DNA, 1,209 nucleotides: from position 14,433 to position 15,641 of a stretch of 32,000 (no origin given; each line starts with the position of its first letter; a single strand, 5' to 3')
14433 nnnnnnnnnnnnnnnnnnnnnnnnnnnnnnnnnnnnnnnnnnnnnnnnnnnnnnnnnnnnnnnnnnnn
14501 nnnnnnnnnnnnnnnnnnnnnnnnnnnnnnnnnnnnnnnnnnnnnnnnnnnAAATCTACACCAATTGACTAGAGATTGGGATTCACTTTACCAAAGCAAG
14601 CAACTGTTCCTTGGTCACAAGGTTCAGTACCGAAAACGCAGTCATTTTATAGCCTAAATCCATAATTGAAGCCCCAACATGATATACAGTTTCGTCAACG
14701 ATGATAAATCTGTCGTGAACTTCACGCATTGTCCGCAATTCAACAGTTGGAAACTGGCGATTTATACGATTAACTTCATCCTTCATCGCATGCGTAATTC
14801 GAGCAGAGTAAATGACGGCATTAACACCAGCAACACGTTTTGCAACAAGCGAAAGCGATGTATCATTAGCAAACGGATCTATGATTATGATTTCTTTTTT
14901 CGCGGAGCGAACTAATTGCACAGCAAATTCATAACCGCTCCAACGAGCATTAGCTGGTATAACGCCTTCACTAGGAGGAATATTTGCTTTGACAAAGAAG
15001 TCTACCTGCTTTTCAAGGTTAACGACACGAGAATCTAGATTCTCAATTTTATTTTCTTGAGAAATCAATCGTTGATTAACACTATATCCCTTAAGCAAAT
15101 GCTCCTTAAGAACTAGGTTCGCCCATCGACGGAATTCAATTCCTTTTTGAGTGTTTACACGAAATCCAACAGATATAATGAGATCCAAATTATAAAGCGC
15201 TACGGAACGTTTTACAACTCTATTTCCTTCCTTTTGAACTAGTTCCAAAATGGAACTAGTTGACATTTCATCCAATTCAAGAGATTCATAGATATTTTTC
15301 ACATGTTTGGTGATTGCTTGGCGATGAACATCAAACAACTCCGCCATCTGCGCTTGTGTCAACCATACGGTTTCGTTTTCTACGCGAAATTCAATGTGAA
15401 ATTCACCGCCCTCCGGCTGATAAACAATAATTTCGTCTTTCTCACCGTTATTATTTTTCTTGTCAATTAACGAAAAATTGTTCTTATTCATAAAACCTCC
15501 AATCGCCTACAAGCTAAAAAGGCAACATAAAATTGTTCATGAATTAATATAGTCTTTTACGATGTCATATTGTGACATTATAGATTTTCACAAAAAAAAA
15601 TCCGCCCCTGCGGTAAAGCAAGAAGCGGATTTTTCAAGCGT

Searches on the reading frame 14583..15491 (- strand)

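Call 3: search_protein_families(library=pfam, proteins=[window:14583-15491:-], max_evalue=0.1)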
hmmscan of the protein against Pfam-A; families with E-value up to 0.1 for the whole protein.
window:14583-15491:- (302 aa): 2 families
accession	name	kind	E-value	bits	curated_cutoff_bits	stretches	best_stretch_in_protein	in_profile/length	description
PF13310.11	Virulence_RhuM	-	1.2e-19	71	33.7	1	79-147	3-71/252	Virulence protein RhuM family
PF08279.18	HTH_11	-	0.014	15.7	25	1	37-70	10-42/55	HTH domain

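Call 6: search_protein_families(library=ncbifam, proteins=[window:14583-15491:-], max_evalue=0.1)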
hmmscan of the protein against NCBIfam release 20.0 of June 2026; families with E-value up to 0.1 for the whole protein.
window:14583-15491:- (302 aa): 3 families
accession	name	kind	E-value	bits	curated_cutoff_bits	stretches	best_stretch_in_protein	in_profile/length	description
NF040700.1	VPA1262_N_dom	domain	7.9e-08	31.5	80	1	144-280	291-450/478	VPA1262 family N-terminal domain-containing protein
NF001069.0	PRK00118.1-5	equivalog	0.057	13.8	194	0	48-79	39-70/110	putative DNA-binding protein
NF045758.2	YlxM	equivalog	0.093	12.8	80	0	48-72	5-61/72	YlxM family DNA-binding protein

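Call 17: search_protein_families(library=padloc, proteins=[window:14583-15491:-], max_evalue=0.01)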
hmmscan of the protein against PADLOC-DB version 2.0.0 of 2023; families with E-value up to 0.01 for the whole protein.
window:14583-15491:- (302 aa): 41 families (the best 25 are shown)
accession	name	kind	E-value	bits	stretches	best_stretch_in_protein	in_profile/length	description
PDLC04879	PDC-S05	-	3.4e-117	389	1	17-299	3-282/285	-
PDLC04854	PDC-S05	-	1.6e-54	182.7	1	18-150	3-136/212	-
PDLC04872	PDC-S05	-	1.6e-52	175.3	1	18-153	4-137/152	-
PDLC04965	PDC-S23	-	6e-52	175.1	1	18-161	4-145/327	-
PDLC04964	PDC-S23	-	2.2e-50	169.7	1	18-153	3-136/331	-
PDLC04876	PDC-S05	-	1.8e-49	165.8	1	17-149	6-138/174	-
PDLC04851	PDC-S05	-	5.1e-47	158.6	1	13-149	4-140/342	-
PDLC04963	PDC-S23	-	6.4e-47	158.5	1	20-158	3-136/312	-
PDLC04853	PDC-S05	-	9.1e-47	157.8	1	17-147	4-134/336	-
PDLC04858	PDC-S05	-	2.7e-46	154.8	1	18-148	4-131/138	-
PDLC04852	PDC-S05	-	2.8e-46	156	1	12-147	4-139/346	-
PDLC04870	PDC-S05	-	8.6e-42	140.9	1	15-146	5-133/214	-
PDLC04868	PDC-S05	-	8.8e-41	138.1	1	17-149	4-136/335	-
PDLC04843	PDC-S05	-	1.5e-37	127.5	1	17-141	4-125/330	-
PDLC04871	PDC-S05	-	6.7e-37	125.4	1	13-148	125-260/468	-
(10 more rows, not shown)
